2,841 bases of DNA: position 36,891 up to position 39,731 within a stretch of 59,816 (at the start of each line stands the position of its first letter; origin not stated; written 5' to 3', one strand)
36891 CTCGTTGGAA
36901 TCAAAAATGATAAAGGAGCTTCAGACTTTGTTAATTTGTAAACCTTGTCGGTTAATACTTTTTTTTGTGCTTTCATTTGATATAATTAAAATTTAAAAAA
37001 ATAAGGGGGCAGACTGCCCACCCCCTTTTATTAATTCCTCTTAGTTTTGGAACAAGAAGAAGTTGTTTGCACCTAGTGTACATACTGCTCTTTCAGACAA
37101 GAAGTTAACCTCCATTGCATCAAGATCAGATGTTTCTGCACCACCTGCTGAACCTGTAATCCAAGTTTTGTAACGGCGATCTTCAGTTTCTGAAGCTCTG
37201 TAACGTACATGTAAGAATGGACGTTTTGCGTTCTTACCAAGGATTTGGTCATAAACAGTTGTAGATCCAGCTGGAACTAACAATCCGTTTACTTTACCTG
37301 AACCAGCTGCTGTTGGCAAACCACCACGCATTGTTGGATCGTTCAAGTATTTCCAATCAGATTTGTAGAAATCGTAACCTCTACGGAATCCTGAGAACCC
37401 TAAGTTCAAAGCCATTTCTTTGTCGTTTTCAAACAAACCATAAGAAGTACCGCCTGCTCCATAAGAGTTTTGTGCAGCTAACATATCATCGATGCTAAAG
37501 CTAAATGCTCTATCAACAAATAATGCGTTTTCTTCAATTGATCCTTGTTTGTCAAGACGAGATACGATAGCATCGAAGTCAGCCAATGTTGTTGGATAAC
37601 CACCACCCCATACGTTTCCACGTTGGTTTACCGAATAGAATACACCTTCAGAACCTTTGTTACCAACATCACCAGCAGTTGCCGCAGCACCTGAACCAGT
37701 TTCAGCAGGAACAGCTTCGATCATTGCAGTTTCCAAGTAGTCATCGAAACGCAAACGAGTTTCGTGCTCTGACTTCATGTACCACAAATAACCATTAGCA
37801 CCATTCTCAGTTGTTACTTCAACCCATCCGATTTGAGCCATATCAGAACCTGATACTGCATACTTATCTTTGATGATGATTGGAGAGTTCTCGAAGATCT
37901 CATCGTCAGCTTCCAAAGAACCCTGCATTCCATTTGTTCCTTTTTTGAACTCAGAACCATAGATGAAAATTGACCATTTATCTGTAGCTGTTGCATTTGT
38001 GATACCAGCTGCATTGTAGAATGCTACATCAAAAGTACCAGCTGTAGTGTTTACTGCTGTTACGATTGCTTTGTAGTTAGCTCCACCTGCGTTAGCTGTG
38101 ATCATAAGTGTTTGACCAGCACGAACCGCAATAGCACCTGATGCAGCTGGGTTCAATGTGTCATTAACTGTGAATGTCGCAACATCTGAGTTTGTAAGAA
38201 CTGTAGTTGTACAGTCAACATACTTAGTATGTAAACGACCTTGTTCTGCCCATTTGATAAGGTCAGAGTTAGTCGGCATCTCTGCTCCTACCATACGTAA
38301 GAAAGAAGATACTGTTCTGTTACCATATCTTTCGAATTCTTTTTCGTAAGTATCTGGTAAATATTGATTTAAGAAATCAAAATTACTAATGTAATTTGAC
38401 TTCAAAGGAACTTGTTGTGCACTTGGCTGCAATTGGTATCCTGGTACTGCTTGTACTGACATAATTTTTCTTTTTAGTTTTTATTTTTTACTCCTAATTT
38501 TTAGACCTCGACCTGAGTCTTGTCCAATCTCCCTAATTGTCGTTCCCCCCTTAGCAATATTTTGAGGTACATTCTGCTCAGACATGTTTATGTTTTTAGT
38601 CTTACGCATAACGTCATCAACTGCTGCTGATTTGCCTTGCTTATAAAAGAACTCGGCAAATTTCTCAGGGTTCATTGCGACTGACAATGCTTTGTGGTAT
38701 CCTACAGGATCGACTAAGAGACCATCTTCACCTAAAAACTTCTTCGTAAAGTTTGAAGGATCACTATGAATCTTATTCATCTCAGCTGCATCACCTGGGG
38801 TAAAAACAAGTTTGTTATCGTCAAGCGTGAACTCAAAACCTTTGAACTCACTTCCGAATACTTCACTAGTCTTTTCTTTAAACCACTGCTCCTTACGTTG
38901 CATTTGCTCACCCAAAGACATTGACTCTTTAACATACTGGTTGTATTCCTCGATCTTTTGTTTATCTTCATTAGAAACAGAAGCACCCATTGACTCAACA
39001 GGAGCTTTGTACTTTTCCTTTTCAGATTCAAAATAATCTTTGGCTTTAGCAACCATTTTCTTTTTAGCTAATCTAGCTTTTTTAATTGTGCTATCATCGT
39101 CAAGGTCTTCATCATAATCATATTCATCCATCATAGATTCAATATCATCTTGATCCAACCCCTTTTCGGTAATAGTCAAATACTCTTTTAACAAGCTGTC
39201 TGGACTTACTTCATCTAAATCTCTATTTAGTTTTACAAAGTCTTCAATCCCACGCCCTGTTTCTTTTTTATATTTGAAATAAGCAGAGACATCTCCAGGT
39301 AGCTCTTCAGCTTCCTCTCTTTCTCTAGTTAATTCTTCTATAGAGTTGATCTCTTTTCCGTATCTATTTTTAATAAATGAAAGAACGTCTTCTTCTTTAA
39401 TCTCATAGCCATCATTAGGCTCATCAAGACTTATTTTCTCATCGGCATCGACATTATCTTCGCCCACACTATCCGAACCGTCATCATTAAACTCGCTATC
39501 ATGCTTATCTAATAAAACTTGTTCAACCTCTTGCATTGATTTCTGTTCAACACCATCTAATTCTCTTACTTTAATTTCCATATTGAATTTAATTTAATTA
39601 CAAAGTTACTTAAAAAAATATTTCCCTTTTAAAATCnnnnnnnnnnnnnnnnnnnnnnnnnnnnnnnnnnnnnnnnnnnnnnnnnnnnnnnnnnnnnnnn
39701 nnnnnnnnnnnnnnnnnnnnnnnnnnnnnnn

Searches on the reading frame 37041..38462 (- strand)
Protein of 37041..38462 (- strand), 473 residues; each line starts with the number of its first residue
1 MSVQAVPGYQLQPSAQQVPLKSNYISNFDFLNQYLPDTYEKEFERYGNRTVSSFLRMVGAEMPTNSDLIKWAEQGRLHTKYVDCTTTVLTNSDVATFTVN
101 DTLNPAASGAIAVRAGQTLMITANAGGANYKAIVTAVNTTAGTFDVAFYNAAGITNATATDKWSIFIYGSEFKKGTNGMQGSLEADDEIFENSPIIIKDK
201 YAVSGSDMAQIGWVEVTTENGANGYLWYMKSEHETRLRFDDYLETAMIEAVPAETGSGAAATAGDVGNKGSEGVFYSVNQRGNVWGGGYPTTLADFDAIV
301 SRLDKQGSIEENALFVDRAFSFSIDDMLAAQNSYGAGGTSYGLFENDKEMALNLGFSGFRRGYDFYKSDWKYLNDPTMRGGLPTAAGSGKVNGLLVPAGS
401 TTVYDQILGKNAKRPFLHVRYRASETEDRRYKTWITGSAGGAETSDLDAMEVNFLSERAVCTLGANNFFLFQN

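Call 20: search_protein_families(library=phrogs, proteins=[window:37041-38462:-], max_evalue=0.00001)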
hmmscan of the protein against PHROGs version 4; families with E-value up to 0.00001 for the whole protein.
window:37041-38462:- (473 aa): 1 family
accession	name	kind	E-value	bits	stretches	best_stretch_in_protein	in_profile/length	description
phrog_13704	-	head and packaging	4.6e-103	346.2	1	9-472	15-446/452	virion structural protein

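Call 69: search_protein_families(library=pfam, proteins=[window:37041-38462:-], max_evalue=0.001)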
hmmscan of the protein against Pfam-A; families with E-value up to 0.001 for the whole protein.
window:37041-38462:- (473 aa): 0 families

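Call 70: search_dna_similar(query=window:37041-38462:-, collection=phages, mode=protein, max_rows=12, rows=spread)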
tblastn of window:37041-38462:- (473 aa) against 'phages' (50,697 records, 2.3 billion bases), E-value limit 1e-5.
Records with a match: 85; places in all: 85; records where one place covers at least 80% of the query: 85.
Best place of each record, by identity: 60-80% 1; <60% 84.
By first word of the organism name: Flavobacterium 68; Cellulophaga 15; Caudoviricetes 1; Maribacter 1.
By host as written in the record: Flavobacterium sp. BAL314 68; Cellulophaga sp. HaHa_2_95 4; Cellulophaga baltica NN016038 2; Cellulophaga baltica #18 2; Cellulophaga baltica #13 2; Cellulophaga baltica #19 2; Cellulophaga baltica NN016046 2; - 1; and 2 more.
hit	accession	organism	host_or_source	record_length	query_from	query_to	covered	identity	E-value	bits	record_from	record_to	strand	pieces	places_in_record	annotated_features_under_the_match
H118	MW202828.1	Caudoviricetes sp.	Manatee Spring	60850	11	472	98%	71.7%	0e+0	662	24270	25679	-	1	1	structural protein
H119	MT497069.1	Flavobacterium phage vB_FspP_elemoA_15-9B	Flavobacterium sp. BAL314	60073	1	472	100%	48.6%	5e-125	406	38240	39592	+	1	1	structural protein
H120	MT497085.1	Flavobacterium phage vB_FspP_elemoA_12-3A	Flavobacterium sp. BAL314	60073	1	472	100%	48.6%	5e-125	406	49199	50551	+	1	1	structural protein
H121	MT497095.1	Flavobacterium phage vB_FspP_elemoA_14-9B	Flavobacterium sp. BAL314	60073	1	472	100%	48.6%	5e-125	406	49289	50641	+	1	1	structural protein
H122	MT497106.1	Flavobacterium phage vB_FspP_elemoA_3-9A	Flavobacterium sp. BAL314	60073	1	472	100%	48.6%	5e-125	406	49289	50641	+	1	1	structural protein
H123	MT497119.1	Flavobacterium phage vB_FspP_elemoA_8-1A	Flavobacterium sp. BAL314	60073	1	472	100%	48.6%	5e-125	406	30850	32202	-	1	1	structural protein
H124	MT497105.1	Flavobacterium phage vB_FspP_elemoA_3-5A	Flavobacterium sp. BAL314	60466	1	472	100%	48.6%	5e-125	406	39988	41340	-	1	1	structural protein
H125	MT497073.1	Flavobacterium phage vB_FspP_elemoA_8-9C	Flavobacterium sp. BAL314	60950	1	472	100%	48.6%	5e-125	406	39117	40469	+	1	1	structural protein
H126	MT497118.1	Flavobacterium phage vB_FspP_elemoA_7-9C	Flavobacterium sp. BAL314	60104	1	472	100%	48.6%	4e-126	409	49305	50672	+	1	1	structural protein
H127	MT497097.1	Flavobacterium phage vB_FspP_elemoA_15-3D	Flavobacterium sp. BAL314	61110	1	472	100%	48.6%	4e-126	409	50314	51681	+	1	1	structural protein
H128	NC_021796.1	Cellulophaga phage phi38:1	Cellulophaga baltica NN016038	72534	1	472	100%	42.2%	1e-99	333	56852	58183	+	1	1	virion structural protein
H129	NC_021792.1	Cellulophaga phage phi46:3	Cellulophaga baltica NN016046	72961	22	472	95%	24.9%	2e-27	122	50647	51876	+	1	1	virion structural protein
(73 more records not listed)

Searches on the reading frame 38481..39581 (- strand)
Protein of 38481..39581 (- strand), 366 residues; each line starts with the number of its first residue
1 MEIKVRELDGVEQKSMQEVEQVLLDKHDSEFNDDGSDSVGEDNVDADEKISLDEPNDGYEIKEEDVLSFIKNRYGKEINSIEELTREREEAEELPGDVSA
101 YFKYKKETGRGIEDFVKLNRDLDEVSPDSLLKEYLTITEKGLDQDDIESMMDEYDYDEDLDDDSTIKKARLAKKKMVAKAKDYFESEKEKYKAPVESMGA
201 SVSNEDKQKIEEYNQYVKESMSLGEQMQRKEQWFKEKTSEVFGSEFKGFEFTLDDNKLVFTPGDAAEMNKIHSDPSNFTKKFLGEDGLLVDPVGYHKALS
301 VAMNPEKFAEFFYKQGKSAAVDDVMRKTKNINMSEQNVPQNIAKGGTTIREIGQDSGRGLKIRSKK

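Call 20: search_protein_families(library=phrogs, proteins=[window:38481-39581:-], max_evalue=0.00001)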
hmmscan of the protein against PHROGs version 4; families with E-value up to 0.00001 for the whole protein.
window:38481-39581:- (366 aa): 1 family
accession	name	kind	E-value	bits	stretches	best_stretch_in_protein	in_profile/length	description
phrog_16786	-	unknown function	3.6e-14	53.9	1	42-346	69-383/403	-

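Call 69: search_protein_families(library=pfam, proteins=[window:38481-39581:-], max_evalue=0.001)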
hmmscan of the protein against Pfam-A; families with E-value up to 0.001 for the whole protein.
window:38481-39581:- (366 aa): 0 families
